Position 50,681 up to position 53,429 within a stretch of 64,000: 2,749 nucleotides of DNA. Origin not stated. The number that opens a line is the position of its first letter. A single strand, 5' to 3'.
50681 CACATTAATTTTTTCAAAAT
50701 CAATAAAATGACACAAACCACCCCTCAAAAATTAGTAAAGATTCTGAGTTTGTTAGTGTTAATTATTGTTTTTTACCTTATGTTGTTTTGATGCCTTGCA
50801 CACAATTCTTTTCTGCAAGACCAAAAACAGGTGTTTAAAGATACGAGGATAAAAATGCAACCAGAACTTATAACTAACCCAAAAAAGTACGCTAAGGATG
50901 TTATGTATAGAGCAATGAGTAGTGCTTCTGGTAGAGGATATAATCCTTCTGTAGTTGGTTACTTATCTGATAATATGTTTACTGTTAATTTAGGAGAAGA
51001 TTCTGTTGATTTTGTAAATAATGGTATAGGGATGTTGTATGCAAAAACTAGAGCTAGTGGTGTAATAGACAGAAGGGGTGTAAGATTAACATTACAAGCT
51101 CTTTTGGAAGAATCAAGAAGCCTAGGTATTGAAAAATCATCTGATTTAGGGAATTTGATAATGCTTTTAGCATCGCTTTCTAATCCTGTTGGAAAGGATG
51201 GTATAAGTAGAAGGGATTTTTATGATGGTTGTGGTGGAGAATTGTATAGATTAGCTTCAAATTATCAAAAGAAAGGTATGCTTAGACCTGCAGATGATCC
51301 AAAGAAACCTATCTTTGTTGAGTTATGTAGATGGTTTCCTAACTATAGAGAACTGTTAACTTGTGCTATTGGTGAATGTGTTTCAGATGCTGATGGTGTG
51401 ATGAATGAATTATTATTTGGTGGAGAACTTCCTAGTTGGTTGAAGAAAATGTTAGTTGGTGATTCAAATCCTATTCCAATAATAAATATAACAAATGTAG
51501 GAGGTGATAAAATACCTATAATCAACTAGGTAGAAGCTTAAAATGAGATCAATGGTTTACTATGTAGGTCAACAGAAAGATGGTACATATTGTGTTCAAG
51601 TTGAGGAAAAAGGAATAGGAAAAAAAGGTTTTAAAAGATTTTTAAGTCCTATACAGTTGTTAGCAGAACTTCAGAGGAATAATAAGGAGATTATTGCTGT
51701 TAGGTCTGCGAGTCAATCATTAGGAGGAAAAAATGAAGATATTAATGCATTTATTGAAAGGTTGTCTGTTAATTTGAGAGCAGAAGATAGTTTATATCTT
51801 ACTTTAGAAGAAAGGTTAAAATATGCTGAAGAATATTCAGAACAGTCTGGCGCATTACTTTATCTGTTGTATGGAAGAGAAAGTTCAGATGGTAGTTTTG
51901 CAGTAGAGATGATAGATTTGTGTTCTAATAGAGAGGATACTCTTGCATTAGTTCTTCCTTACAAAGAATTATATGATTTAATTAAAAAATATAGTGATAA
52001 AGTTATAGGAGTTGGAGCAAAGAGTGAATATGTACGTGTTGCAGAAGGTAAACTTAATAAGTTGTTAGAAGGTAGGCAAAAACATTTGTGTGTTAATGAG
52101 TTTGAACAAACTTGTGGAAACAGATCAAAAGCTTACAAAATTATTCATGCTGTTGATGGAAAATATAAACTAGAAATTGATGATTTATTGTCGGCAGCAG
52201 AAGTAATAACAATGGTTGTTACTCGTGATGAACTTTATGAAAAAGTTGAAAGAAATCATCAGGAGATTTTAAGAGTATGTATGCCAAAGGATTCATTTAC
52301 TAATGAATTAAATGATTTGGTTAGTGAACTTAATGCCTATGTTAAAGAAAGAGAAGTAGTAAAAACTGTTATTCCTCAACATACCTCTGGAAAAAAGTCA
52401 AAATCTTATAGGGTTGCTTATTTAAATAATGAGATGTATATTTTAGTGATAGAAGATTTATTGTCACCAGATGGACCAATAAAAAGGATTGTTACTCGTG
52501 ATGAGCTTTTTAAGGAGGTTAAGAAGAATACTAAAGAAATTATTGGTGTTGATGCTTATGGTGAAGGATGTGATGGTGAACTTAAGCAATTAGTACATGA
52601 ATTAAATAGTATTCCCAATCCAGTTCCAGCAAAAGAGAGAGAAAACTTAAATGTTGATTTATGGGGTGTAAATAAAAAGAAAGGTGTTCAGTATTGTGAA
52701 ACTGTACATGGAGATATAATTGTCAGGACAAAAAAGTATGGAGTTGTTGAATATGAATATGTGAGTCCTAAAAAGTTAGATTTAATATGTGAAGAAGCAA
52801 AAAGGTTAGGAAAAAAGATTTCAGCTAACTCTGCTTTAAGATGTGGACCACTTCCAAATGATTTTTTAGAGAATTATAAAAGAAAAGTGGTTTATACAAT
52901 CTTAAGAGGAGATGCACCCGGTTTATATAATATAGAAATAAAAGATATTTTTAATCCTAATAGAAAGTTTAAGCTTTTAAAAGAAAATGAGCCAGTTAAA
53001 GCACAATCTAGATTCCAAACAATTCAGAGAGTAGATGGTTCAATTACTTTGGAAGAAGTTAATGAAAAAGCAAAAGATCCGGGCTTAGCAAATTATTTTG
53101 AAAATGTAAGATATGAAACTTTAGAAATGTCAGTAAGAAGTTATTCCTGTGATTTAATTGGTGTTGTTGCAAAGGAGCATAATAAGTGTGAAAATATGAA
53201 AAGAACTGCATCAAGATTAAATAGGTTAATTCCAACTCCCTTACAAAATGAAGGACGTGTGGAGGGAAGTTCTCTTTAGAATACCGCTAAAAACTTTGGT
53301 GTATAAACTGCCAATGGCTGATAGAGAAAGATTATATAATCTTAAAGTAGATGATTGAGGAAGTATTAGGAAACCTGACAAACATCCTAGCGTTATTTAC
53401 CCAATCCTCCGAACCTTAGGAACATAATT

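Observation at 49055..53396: Compositionally distinct three-gene island of unknown function (candidate novel conflict or signalling system)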

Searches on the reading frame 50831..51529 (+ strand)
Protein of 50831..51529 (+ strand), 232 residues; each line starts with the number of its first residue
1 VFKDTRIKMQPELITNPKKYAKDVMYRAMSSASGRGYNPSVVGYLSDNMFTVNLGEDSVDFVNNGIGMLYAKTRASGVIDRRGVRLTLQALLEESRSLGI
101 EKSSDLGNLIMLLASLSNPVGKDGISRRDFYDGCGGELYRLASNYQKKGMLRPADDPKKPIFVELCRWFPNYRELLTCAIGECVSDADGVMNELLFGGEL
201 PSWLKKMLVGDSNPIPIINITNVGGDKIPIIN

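Call 3: search_protein_families(library=pfam, proteins=[window:50831-51529:+], max_evalue=1)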
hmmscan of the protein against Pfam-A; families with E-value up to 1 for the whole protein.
window:50831-51529:+ (232 aa): 0 families

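Call 5: search_protein_families(library=padloc, proteins=[window:50831-51529:+], max_evalue=1)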
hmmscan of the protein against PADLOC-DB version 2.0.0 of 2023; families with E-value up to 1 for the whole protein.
window:50831-51529:+ (232 aa): 0 families

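Call 6: search_protein_families(library=phrogs, proteins=[window:50831-51529:+], max_evalue=1)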
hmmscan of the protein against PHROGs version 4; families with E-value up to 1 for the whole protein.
window:50831-51529:+ (232 aa): 0 families

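Call 7: search_protein_families(library=ncbifam, proteins=[window:50831-51529:+], max_evalue=1)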
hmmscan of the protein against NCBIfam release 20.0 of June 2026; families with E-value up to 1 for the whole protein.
window:50831-51529:+ (232 aa): 0 families

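Call 12: search_solved_structures(query=window:50831-51529:+, max_evalue=10)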
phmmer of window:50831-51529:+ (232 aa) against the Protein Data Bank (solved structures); distinct sequences matched with E-value up to 10: 3.
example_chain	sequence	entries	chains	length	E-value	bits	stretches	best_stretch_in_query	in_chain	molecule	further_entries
8imn_5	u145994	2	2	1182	0.00093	22.1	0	8-64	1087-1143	CpcN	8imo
8jup_A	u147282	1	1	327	0.21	14.4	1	28-101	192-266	LRR receptor-like serine/threonine-protein kinase FLS2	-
8juv_A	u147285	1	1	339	0.23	14.2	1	28-101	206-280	LRR receptor-like serine/threonine-protein kinase FLS2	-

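Call 18: find_homologous_proteins(query=window:50831-51529:+, max_evalue=0.01)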
Query window:50831-51529:+ (232 aa): 1 proteins with E <= 0.01 among 386 candidates.
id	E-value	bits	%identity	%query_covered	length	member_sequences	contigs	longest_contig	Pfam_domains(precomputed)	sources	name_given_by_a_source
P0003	4.0e-146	503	100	97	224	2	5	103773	-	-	-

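Call 20: find_encoding_contigs(protein=P0003, flank=10000, max_places=10)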
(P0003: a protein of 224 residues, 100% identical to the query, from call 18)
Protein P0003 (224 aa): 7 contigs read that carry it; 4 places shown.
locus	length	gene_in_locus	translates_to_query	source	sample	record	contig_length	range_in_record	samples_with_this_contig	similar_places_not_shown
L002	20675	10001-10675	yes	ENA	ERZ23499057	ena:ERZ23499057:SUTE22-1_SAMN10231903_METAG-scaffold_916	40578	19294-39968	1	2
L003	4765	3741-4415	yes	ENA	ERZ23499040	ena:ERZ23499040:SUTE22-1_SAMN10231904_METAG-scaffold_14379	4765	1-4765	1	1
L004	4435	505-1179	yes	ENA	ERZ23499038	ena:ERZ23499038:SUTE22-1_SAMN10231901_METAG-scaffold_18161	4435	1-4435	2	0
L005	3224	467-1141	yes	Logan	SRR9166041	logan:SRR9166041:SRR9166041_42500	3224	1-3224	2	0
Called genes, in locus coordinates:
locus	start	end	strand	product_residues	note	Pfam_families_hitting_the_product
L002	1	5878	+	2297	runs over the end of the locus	-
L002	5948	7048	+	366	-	PF01926:MMR_HSR1, PF02421:FeoB_N, PF16897:MMR_HSR1_Xtn, PF02824:TGS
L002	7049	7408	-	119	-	-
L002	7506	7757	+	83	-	-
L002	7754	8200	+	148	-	PF01472:PUA, PF26292:PUA_elF2D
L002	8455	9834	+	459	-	-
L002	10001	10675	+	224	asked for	-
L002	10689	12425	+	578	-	-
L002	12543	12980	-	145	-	PF13636:Methyltranf_PUA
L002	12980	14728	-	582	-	PF00009:GTP_EFTU, PF01926:MMR_HSR1 (weak), PF03029:ATP_bind_1 (faint), PF03144:GTP_EFTU_D2, PF11987:IF-2, PF14578:GTP_EFTU_D4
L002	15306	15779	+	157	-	-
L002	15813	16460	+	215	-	PF00215:OMPdecase (faint), PF00834:Ribul_P_3_epim, PF01729:QRPTase_C (faint), PF00290:Trp_syntA (faint)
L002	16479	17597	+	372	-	PF00579:tRNA-synt_1b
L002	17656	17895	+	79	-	-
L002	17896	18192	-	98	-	-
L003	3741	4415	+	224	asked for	-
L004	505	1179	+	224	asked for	-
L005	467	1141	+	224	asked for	-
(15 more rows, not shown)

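Call 90: find_related_loci(query=window:50855-51529:+, collection=viral_contigs, flank=5000)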
Query window:50855-51529:+ (224 aa) in viral_contigs; peptide patterns used: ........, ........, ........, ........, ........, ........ (x = any residue, [..] = any of these).
10 stretches matched a pattern, but none encodes a relative of the query by tblastn (E <= 1e-3).

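Call 93: search_solved_structures(query=window:50855-51529:+, max_evalue=1, show_alignments=1)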
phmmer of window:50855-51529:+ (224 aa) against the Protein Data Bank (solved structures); distinct sequences matched with E-value up to 1: 3.
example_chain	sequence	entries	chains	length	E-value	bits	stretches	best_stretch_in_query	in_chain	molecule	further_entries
8imn_5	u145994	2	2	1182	0.0099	18.7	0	16-56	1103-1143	CpcN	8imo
8jup_A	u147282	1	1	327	0.2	14.5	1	20-93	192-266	LRR receptor-like serine/threonine-protein kinase FLS2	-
8juv_A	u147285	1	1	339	0.22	14.3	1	20-93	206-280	LRR receptor-like serine/threonine-protein kinase FLS2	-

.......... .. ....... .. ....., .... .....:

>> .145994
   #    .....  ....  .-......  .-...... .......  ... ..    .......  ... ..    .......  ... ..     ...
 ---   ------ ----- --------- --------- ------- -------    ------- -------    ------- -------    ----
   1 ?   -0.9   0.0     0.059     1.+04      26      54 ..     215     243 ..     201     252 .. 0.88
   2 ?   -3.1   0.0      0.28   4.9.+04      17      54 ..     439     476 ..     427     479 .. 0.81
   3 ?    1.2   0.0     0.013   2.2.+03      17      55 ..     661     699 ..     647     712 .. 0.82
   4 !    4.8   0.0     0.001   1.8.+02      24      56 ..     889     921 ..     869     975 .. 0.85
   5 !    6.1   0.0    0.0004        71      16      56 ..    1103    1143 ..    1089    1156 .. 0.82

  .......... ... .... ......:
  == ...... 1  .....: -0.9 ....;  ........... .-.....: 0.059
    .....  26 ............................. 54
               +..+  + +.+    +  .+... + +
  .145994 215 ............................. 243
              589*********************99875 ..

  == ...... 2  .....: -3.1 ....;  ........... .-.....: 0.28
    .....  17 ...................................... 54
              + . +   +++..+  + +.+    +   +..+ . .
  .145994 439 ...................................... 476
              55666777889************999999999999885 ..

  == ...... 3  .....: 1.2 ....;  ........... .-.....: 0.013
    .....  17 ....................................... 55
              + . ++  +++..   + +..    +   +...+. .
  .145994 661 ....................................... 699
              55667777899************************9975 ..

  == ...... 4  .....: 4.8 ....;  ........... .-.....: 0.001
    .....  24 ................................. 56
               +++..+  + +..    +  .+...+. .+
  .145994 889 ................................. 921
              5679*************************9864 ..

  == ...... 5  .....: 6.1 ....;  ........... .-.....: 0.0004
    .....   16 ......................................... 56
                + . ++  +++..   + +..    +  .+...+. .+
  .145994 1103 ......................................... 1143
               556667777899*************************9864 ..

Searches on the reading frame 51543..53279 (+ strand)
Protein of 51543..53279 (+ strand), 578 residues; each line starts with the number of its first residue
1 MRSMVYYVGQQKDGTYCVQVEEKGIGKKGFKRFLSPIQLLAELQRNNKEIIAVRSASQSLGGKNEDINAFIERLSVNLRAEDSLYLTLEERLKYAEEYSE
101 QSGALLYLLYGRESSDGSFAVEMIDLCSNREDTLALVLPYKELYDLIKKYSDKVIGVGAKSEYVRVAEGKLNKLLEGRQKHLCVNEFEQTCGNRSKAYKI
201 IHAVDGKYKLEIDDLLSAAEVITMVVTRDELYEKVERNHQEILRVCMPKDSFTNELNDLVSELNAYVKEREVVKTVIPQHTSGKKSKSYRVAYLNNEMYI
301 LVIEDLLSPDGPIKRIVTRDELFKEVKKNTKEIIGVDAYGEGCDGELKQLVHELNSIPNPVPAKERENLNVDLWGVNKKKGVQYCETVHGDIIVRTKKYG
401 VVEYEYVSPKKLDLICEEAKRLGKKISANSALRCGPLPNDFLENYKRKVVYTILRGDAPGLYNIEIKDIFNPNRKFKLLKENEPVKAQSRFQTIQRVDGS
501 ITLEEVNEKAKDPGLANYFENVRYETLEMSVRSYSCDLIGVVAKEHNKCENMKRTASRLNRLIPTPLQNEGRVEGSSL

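Call 3: search_protein_families(library=pfam, proteins=[window:51543-53279:+], max_evalue=1)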
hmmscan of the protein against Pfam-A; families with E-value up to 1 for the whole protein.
window:51543-53279:+ (578 aa): 1 family
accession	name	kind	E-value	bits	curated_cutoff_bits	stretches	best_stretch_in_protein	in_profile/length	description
PF19542.4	DUF6066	-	0.052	13.2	26.8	0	117-173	141-198/214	Family of unknown function (DUF6066)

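Call 5: search_protein_families(library=padloc, proteins=[window:51543-53279:+], max_evalue=1)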
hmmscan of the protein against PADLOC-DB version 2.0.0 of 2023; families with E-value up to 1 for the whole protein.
window:51543-53279:+ (578 aa): 0 families

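Call 6: search_protein_families(library=phrogs, proteins=[window:51543-53279:+], max_evalue=1)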
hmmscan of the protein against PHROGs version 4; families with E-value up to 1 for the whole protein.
window:51543-53279:+ (578 aa): 1 family
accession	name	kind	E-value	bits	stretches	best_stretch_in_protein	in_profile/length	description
phrog_12243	-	unknown function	0.016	16.4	1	4-27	35-58/59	-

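Call 7: search_protein_families(library=ncbifam, proteins=[window:51543-53279:+], max_evalue=1)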
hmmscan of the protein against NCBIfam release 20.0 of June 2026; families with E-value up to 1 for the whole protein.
window:51543-53279:+ (578 aa): 1 family
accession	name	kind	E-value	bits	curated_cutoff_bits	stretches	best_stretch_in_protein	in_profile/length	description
NF002844.0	PRK03092.1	equivalog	0.09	12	438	1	151-226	169-243/326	ribose-phosphate diphosphokinase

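Call 13: search_solved_structures(query=window:51543-53279:+, max_evalue=10)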
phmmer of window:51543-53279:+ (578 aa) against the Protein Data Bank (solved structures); distinct sequences matched with E-value up to 10: 0.

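Call 14: find_homologous_proteins(query=window:51543-53279:+, max_evalue=0.001)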
Query window:51543-53279:+ (578 aa): 1 proteins with E <= 0.001 among 8000 candidates.
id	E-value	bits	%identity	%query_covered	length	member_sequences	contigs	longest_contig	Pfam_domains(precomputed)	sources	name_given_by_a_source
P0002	0.0e+0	1273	100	99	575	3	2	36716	-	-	-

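Call 89: find_related_loci(query=window:51543-53279:+, collection=viral_contigs, flank=5000)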
Query window:51543-53279:+ (578 aa) in viral_contigs; peptide patterns used: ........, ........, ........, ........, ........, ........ (x = any residue, [..] = any of these).
9 stretches matched a pattern, but none encodes a relative of the query by tblastn (E <= 1e-3).
